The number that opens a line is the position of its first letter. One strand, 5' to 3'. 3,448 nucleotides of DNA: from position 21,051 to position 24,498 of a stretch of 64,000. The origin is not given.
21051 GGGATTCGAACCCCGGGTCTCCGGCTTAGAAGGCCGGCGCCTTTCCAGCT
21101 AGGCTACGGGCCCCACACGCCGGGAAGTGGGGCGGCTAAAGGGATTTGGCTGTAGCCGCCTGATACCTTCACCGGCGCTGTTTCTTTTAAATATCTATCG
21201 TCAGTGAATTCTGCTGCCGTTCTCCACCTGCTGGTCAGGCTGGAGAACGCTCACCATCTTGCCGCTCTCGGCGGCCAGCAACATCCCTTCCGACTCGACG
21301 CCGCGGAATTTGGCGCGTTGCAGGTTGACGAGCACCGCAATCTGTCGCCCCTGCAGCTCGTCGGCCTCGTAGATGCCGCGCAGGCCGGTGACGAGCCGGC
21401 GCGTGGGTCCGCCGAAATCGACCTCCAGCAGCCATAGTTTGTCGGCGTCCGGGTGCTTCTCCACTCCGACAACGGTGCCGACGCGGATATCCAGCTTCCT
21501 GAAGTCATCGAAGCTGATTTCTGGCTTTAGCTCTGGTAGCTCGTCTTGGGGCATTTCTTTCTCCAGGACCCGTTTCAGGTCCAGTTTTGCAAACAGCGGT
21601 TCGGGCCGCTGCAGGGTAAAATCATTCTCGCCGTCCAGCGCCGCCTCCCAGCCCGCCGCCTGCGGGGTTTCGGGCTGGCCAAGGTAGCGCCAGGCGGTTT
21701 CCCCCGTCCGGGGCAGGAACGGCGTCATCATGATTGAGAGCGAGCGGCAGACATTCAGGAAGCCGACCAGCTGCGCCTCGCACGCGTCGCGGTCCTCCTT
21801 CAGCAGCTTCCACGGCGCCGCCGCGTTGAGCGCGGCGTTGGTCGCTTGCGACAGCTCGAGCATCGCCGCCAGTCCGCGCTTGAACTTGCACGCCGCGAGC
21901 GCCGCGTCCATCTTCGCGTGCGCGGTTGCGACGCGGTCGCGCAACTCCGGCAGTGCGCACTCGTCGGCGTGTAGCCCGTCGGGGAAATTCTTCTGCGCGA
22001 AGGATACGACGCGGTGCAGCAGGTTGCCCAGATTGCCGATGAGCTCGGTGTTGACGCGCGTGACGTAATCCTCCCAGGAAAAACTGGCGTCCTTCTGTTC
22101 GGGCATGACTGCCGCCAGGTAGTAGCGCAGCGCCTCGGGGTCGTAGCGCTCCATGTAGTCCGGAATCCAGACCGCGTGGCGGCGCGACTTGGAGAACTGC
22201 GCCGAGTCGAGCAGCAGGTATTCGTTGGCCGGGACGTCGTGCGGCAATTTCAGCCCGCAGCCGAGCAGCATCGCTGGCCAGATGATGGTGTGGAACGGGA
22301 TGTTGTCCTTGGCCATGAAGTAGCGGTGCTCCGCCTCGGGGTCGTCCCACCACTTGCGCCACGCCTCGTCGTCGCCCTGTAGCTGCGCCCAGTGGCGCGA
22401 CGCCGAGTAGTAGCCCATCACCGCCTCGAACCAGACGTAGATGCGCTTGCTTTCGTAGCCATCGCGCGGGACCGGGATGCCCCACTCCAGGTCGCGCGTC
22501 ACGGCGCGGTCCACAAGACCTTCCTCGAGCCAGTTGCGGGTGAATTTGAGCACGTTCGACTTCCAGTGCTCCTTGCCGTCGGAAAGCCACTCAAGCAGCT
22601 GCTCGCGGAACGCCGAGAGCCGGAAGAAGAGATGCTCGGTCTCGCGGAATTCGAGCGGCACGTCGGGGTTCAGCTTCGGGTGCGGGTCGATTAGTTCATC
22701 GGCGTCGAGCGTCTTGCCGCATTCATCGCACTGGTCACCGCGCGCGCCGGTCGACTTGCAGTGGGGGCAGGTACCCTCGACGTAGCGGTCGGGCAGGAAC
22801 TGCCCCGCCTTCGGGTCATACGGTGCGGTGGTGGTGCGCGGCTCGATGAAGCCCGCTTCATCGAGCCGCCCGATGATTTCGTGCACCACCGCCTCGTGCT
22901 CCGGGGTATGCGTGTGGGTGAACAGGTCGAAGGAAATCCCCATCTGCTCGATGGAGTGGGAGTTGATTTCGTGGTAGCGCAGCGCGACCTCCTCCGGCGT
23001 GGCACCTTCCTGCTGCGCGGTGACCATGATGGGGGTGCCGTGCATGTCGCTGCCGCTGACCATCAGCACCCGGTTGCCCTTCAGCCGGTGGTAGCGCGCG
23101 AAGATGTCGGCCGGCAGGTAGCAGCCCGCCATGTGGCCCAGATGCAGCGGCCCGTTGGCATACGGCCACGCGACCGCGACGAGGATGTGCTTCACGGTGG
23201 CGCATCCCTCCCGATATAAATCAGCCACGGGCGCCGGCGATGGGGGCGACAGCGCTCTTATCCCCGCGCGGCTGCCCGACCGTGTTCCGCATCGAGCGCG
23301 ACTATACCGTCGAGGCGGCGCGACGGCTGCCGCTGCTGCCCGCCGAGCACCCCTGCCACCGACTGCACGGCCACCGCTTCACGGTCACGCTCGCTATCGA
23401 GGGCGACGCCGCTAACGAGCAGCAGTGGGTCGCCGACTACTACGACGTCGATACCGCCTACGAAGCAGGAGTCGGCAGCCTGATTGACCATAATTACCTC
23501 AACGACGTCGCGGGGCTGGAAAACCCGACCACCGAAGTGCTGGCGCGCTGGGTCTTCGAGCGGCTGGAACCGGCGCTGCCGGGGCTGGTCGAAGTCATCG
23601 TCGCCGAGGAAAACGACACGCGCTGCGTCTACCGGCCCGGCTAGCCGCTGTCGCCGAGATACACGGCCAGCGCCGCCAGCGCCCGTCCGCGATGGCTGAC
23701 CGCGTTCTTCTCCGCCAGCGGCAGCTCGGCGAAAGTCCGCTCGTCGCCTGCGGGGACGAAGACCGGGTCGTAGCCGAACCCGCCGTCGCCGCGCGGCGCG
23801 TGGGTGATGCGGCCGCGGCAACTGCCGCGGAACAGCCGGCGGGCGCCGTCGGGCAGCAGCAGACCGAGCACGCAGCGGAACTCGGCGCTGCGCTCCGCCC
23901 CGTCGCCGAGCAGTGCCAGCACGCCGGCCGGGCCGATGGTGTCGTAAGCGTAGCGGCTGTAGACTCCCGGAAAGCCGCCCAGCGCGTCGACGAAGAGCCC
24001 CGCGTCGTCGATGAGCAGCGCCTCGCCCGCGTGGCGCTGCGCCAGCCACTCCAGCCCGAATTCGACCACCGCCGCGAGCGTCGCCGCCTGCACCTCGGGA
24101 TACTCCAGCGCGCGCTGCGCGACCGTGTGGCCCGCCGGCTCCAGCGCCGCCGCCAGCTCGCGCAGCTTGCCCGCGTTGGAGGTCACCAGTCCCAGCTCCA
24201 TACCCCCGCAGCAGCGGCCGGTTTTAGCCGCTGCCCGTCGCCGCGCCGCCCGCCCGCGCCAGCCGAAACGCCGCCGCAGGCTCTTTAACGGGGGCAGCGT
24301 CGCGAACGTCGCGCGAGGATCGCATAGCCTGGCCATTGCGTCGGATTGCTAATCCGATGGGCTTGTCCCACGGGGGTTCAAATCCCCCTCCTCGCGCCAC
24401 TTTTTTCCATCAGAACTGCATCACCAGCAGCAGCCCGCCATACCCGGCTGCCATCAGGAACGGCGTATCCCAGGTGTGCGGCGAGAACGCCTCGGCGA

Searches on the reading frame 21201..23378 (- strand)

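Call 80: search_protein_families(library=pfam, proteins=[window:21201-23378:-], max_evalue=0.0001)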
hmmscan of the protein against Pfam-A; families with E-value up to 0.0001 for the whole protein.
window:21201-23378:- (725 aa): 5 families
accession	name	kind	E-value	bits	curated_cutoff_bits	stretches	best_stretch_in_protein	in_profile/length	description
PF09334.17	tRNA-synt_1g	-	2.5e-150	501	20.1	1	65-457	1-390/391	tRNA synthetases class I (M)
PF01588.26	tRNA_bind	-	1.1e-27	96.3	27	1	631-723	1-96/96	Putative tRNA binding domain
PF00133.28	tRNA-synt_1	-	8e-16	58.2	22.7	1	67-304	27-244/414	tRNA synthetases class I (I, L, M and V)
PF19303.5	Anticodon_3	-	7.9e-10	39.2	23.5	1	478-600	17-136/152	Anticodon binding domain of methionyl tRNA ligase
PF01406.26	tRNA-synt_1e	-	6.4e-05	22.9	27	0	385-424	244-283/301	tRNA synthetases class I (C) catalytic domain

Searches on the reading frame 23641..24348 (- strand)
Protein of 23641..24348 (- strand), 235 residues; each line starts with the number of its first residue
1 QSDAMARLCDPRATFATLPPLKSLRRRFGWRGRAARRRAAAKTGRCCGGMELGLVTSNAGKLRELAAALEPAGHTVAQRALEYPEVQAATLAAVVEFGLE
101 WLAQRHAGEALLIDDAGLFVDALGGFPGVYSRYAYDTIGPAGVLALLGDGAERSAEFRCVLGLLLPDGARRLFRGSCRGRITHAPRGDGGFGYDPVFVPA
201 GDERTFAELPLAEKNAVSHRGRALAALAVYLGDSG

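Call 80: search_protein_families(library=pfam, proteins=[window:23641-24348:-], max_evalue=0.0001)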
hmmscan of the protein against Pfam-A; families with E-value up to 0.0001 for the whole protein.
window:23641-24348:- (235 aa): 1 family
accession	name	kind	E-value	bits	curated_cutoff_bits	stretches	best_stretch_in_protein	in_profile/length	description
PF01725.21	Ham1p_like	-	2.8e-49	168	22.5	1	54-228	3-184/186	Ham1 family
